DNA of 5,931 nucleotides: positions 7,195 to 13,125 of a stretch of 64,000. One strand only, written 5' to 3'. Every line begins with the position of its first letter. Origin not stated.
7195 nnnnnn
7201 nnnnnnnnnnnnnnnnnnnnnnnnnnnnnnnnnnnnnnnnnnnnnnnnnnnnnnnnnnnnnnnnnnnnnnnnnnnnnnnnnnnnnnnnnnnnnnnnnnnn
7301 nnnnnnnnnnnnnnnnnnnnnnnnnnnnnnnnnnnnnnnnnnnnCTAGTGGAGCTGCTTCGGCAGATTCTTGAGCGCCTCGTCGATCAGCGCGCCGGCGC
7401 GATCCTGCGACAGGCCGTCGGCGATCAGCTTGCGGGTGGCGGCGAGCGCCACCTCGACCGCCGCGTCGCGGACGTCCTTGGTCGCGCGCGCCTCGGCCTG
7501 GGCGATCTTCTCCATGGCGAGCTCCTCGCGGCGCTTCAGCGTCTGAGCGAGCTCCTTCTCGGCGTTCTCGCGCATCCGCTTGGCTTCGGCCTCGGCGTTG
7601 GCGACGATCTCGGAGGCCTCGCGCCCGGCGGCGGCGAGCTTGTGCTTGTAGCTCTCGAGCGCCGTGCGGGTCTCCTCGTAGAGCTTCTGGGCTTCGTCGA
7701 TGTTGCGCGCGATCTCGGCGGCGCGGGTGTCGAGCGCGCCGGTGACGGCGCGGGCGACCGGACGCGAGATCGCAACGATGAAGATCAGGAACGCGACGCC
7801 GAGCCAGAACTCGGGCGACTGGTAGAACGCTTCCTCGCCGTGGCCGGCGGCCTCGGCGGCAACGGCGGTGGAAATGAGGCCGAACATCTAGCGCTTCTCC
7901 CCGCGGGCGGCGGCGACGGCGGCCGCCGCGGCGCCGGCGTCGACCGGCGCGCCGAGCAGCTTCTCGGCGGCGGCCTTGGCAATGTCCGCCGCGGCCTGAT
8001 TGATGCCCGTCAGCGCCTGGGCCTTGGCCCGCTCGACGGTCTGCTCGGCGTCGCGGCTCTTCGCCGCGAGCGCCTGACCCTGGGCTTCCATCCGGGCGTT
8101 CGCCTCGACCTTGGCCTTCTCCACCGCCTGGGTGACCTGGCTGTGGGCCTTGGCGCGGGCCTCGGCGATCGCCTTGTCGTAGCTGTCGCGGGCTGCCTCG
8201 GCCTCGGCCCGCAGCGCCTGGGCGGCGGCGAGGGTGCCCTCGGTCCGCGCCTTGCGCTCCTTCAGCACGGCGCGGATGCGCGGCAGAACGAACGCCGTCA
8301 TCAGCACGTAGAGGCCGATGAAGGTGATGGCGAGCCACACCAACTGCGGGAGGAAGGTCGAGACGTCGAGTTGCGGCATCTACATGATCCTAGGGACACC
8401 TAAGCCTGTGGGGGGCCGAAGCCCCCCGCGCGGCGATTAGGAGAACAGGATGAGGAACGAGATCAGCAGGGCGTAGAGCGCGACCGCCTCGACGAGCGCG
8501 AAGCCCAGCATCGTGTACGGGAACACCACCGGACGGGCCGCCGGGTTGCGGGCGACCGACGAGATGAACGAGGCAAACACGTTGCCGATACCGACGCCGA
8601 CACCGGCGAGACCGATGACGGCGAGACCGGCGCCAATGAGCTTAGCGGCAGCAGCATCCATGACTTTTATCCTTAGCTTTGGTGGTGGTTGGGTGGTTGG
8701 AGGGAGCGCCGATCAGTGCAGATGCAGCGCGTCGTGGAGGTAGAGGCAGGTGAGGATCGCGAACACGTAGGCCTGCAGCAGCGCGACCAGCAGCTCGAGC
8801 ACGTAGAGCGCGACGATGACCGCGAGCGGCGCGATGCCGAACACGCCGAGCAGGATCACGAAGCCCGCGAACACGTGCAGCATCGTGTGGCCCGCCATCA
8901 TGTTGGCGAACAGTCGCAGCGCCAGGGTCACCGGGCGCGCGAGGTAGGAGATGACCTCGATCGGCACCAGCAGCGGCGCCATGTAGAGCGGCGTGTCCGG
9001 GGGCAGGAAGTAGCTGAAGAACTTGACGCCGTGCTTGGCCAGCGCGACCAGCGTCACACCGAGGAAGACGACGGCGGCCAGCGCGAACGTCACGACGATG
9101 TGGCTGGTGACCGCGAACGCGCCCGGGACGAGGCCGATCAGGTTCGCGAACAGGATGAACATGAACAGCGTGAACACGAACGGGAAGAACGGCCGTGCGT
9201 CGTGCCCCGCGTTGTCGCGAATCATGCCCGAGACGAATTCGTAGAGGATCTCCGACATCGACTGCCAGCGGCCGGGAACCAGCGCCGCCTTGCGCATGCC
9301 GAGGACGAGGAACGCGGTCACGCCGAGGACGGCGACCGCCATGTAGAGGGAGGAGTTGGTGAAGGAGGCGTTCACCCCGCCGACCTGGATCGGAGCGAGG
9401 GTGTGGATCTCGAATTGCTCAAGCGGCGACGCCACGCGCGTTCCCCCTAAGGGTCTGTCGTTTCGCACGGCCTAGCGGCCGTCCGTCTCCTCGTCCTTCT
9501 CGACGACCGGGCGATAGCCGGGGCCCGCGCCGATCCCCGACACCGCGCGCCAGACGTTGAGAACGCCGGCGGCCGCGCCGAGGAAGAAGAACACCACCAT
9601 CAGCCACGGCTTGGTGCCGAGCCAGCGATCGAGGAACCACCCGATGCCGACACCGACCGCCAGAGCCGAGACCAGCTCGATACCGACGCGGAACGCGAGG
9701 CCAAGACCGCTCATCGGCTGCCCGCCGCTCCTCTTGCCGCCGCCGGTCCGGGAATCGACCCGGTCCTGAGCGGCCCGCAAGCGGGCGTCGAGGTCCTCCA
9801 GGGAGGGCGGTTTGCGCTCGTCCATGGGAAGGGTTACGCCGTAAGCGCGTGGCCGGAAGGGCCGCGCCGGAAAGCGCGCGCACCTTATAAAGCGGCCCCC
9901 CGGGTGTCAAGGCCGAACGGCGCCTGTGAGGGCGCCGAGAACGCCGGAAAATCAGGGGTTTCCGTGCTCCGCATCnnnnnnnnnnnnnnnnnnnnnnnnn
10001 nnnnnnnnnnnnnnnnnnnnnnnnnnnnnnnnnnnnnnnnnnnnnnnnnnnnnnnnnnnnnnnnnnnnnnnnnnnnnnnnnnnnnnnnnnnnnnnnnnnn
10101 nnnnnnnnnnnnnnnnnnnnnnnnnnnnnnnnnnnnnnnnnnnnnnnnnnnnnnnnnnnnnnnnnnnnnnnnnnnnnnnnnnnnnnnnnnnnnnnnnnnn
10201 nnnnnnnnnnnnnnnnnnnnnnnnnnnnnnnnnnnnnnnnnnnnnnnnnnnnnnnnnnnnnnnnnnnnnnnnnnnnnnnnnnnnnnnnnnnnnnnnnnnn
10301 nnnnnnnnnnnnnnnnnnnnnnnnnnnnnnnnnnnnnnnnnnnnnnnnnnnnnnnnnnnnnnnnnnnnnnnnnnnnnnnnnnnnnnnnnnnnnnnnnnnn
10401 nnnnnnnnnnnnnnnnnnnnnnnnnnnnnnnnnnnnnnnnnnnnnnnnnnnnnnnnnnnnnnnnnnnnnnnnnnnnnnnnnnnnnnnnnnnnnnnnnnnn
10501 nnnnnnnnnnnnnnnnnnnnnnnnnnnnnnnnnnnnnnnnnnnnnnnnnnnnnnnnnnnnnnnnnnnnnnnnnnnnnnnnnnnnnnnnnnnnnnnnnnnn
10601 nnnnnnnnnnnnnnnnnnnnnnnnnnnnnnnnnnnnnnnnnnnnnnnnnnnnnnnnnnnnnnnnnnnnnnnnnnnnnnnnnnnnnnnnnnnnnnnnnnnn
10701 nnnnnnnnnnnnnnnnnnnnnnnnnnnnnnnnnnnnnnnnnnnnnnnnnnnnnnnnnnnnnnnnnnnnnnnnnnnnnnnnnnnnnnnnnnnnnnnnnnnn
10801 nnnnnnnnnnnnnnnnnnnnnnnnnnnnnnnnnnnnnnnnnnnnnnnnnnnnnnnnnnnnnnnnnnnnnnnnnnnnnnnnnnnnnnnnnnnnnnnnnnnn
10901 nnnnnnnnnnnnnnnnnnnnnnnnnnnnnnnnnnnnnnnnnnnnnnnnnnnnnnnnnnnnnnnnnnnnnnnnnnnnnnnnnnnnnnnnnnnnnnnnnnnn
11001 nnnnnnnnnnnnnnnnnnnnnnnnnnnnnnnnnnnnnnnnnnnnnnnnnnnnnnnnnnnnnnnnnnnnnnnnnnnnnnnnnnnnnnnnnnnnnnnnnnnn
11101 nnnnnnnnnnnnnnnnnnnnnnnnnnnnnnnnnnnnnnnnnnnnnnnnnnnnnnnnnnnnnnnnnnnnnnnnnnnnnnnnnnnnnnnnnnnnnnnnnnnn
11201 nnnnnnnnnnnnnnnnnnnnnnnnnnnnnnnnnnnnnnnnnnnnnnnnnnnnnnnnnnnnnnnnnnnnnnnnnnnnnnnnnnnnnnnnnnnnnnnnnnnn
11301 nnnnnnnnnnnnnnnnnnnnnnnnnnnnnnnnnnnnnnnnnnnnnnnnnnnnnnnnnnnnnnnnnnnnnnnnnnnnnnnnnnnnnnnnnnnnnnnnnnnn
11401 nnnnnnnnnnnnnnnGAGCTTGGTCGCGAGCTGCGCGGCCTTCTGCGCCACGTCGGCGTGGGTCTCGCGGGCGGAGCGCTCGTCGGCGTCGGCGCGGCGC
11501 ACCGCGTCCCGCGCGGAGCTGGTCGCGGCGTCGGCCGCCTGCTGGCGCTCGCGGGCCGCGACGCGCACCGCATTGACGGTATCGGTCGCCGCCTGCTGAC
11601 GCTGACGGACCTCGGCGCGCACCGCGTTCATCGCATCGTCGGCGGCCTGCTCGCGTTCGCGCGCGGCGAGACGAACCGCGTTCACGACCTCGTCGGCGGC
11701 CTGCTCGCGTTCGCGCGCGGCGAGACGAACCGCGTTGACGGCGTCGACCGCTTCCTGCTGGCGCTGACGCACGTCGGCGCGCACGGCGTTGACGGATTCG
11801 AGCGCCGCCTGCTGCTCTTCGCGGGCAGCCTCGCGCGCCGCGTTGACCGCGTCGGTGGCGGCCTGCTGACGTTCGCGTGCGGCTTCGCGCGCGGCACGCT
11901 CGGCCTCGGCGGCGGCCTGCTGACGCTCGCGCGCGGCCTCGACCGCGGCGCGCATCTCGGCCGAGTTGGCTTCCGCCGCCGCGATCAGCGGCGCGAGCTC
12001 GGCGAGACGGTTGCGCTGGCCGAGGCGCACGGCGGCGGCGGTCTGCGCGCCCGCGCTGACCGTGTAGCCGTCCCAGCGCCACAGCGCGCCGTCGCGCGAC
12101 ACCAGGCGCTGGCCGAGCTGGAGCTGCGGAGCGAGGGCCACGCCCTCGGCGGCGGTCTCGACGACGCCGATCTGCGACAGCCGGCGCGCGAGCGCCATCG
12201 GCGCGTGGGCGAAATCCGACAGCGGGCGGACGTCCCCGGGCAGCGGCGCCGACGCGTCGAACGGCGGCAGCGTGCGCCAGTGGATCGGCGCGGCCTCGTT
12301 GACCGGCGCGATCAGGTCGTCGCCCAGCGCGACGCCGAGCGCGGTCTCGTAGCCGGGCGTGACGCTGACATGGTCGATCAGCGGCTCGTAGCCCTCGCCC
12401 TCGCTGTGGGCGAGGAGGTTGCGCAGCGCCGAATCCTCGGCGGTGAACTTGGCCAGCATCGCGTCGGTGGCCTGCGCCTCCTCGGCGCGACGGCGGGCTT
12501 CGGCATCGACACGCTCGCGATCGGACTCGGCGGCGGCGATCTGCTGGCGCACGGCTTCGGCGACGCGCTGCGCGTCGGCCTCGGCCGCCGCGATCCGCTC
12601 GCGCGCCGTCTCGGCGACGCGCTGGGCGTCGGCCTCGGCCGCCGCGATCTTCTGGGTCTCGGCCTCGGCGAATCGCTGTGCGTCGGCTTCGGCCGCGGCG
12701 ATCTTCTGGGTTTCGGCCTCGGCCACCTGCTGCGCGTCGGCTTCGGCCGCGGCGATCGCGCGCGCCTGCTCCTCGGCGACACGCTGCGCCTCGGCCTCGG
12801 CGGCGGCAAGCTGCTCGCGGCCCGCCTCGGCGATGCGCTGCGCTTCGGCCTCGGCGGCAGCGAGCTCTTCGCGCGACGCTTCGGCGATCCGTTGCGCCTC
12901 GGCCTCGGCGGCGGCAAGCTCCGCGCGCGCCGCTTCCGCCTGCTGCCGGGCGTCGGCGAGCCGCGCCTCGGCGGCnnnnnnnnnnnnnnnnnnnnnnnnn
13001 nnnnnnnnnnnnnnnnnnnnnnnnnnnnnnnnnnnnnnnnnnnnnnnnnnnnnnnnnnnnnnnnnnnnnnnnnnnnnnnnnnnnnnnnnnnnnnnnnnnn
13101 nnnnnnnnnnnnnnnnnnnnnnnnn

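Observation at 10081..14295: SMC with symmetric 8 x 18-residue tandem-repeat insertions in both coiled-coil arms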

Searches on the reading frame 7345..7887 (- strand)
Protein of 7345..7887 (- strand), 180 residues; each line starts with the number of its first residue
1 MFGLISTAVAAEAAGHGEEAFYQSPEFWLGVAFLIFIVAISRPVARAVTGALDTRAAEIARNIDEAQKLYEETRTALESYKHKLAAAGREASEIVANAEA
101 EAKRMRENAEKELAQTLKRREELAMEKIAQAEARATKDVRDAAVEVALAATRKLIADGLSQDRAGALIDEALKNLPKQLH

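Call 62: search_protein_families(library=pfam, proteins=[window:7345-7887:-], max_evalue=0.001)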
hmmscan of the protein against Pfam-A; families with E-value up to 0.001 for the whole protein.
window:7345-7887:- (180 aa): 2 families
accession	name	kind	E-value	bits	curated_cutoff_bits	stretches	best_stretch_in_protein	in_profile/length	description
PF00430.23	ATP-synt_B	-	2.6e-23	83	28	1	28-155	4-131/132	ATP synthase B/B' CF(0)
PF05405.19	Mt_ATP-synt_B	-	3.3e-06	27.3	21.7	1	26-136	16-126/163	Mitochondrial ATP synthase B chain precursor (ATP-synt_B)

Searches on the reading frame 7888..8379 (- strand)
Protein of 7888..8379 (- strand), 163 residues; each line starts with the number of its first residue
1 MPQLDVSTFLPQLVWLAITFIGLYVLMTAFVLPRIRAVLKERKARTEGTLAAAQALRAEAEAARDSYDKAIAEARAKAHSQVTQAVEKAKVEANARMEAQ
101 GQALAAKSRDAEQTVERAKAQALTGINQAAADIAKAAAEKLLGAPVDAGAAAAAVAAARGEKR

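Call 62: search_protein_families(library=pfam, proteins=[window:7888-8379:-], max_evalue=0.001)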
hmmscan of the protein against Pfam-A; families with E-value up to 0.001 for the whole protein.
window:7888-8379:- (163 aa): 2 families
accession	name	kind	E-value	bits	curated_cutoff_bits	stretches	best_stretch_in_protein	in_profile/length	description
PF00430.23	ATP-synt_B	-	2.9e-16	60.2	28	1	13-142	2-131/132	ATP synthase B/B' CF(0)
PF02326.20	YMF19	-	1.1e-12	49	22.6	1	2-78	1-76/84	Plant ATP synthase F0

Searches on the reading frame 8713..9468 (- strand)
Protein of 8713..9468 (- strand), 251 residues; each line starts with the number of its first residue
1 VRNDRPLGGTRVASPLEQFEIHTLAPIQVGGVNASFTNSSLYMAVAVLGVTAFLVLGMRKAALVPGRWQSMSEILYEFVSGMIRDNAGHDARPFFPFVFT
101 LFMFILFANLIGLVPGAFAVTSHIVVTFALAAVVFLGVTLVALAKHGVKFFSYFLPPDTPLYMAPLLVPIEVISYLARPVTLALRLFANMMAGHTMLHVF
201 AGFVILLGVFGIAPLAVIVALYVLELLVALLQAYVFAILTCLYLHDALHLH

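Call 62: search_protein_families(library=pfam, proteins=[window:8713-9468:-], max_evalue=0.001)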
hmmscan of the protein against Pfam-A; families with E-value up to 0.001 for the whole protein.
window:8713-9468:- (251 aa): 1 family
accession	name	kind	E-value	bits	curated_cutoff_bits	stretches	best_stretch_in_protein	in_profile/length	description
PF00119.25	ATP-synt_A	-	2.7e-66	224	33.9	1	41-244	2-216/217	ATP synthase A chain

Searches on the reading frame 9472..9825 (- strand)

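Call 62: search_protein_families(library=pfam, proteins=[window:9472-9825:-], max_evalue=0.001)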
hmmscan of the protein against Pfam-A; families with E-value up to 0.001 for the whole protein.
window:9472-9825:- (117 aa): 1 family
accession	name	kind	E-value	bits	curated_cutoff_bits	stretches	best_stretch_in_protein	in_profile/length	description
PF09527.15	ATPase_gene1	-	6.4e-20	71.4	26.6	1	41-93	1-53/54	Putative F0F1-ATPase subunit Ca2+/Mg2+ transporter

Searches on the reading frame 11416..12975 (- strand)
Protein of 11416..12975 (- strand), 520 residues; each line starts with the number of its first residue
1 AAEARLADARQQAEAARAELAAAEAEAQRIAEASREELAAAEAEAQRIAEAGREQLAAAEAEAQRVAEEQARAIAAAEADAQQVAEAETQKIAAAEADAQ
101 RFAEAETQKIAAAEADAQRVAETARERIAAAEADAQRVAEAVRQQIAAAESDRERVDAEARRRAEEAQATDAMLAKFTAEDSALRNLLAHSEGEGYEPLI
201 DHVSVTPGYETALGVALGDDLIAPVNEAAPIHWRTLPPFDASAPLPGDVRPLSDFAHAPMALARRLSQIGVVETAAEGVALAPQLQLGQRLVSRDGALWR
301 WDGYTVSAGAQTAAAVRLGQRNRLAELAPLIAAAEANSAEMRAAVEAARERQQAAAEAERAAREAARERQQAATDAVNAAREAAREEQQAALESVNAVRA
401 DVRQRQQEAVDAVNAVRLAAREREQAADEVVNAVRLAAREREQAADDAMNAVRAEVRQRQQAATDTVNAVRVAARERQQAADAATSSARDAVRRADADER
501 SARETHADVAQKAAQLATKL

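Call 40: find_homologous_proteins(query=window:11416-12975:-, max_evalue=1e-20)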
Query window:11416-12975:- (520 aa): 184 proteins with E <= 1e-20 among 8000 candidates; the best 120 are listed.
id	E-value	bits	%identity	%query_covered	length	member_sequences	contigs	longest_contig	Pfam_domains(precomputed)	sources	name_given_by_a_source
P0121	2.7e-75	272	65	54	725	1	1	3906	PF02463.26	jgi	jgi:chromosome segregation protein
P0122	2.4e-51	194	45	53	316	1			PF06470.19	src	-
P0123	8.3e-50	189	44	57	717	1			PF10473.15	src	-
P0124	1.3e-48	185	59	29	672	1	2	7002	PF06470.19,PF02463.26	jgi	jgi:chromosome segregation protein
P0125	7.6e-47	179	55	34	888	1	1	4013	PF13175.13,PF13476.13,PF02463.26,PF13304.13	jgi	-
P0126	8.5e-47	179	46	55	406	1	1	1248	PF06470.19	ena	-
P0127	1.1e-46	178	58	29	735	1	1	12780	PF06470.19,PF02463.26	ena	-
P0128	4.3e-46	176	57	31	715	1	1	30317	PF02463.26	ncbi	-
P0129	1.6e-45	174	57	34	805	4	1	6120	PF06470.19,PF02463.26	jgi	jgi:chromosome segregation protein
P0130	2.3e-45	174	53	41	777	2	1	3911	PF06470.19,PF02463.26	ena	-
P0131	4.2e-45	173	49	35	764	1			-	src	-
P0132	6.7e-45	172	61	26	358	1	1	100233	PF06470.19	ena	-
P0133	3.0e-44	170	53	39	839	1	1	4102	PF13175.13,PF13476.13,PF02463.26,PF13304.13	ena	-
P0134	3.2e-44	170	49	48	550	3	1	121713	-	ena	-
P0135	4.5e-44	170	56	32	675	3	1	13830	PF13175.13,PF13476.13,PF02463.26,PF24161.2,PF13304.13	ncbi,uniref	ncbi:MAG: chromosome segregation SMC family protein, partial [Parvibaculum sp.]|uniref:chromosome se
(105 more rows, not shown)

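Call 43: find_encoding_contigs(protein=P0121, flank=6000, max_places=3)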
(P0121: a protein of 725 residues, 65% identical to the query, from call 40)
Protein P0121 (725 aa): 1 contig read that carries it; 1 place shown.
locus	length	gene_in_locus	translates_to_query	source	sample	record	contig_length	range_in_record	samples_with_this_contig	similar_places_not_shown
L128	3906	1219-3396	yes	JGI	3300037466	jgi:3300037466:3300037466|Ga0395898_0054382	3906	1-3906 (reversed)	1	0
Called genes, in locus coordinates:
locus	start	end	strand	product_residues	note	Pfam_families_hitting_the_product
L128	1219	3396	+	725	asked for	PF02463:SMC_N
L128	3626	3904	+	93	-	?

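Call 44: find_encoding_contigs(protein=P0131, flank=6000, max_places=3)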
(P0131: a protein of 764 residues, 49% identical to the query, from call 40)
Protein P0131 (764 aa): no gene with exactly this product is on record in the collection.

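Call 49: find_homologous_proteins(query=P0131, max_evalue=1e-30)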
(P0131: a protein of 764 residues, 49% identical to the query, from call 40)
Query P0131 (764 aa): 7467 proteins with E <= 1e-30 among 8000 candidates; the best 120 are listed.
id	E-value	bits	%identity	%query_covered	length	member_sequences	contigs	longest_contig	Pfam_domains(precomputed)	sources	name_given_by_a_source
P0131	0.0e+0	1484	100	100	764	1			-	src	-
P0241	2.6e-177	610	66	42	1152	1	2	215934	PF13175.13,PF06470.19,PF13476.13,PF02463.26,PF13304.13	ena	-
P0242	1.9e-168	581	63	42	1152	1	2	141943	PF13175.13,PF13476.13,PF02463.26,PF13304.13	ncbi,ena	-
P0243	8.6e-166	572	60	45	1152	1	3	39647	PF13175.13,PF13476.13,PF02463.26,PF13304.13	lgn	-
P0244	9.8e-166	572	60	44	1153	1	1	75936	PF13175.13,PF13476.13,PF02463.26,PF13304.13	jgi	jgi:chromosome segregation protein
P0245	3.4e-162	560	62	43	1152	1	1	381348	PF13175.13,PF06470.19,PF13476.13,PF02463.26,PF13304.13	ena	-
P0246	1.4e-161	558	57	47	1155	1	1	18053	PF13476.13,PF02463.26,PF13304.13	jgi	-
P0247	1.7e-161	558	60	45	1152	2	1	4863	PF13175.13,PF13476.13,PF02463.26,PF13304.13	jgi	-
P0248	1.9e-160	554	62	43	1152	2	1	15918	PF13476.13,PF02463.26,PF13304.13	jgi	jgi:chromosome segregation protein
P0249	1.1e-158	548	55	49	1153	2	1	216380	PF13175.13,PF13476.13,PF02463.26,PF13304.13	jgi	jgi:chromosome segregation protein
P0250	5.3e-152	526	59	42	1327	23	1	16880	PF13175.13,PF13476.13,PF02463.26,PF13304.13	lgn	-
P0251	1.0e-151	525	-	-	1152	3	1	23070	PF13476.13,PF02463.26,PF13304.13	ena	-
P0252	1.1e-151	525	56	46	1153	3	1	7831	PF13175.13,PF13476.13,PF02463.26,PF13304.13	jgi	jgi:chromosome segregation protein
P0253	6.4e-150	519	53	29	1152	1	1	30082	PF13476.13,PF02463.26,PF13304.13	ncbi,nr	ncbi:MAG TPA: chromosome segregation protein SMC [Candidatus Cybelea sp.]|nr:chromosome segregation 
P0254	1.9e-147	511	54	46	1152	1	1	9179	PF13175.13,PF06470.19,PF13476.13,PF02463.26,PF13304.13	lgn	-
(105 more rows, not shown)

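Call 51: search_protein_representatives(protein=window:11416-12975:-)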
Query: 520 residues. Proteins with E-value up to 0.001 (for the whole library): 1511; up to 1e-10: 982; up to 1e-30: 144. The best 150 are listed.
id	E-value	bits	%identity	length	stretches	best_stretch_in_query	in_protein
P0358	8.0e-50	186.9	47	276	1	143-386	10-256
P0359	1.2e-49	186.3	48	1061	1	13-392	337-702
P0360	1.6e-49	185.9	51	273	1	122-367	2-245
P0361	2.7e-49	185.2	40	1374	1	10-518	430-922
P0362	5.3e-49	184.2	48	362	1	137-405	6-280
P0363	1.0e-45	173.4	42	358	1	51-361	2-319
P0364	5.0e-45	171.1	53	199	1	176-369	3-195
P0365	2.1e-44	169.1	49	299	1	196-461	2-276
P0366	3.0e-44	168.6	45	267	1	103-368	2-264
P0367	7.4e-44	167.3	45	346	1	48-327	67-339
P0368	1.2e-43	166.5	42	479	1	179-502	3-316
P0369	1.5e-43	166.3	48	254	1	131-384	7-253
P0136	4.3e-43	164.8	41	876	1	3-384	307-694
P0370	1.2e-42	163.3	37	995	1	157-469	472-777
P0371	1.3e-42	163.2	38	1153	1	4-484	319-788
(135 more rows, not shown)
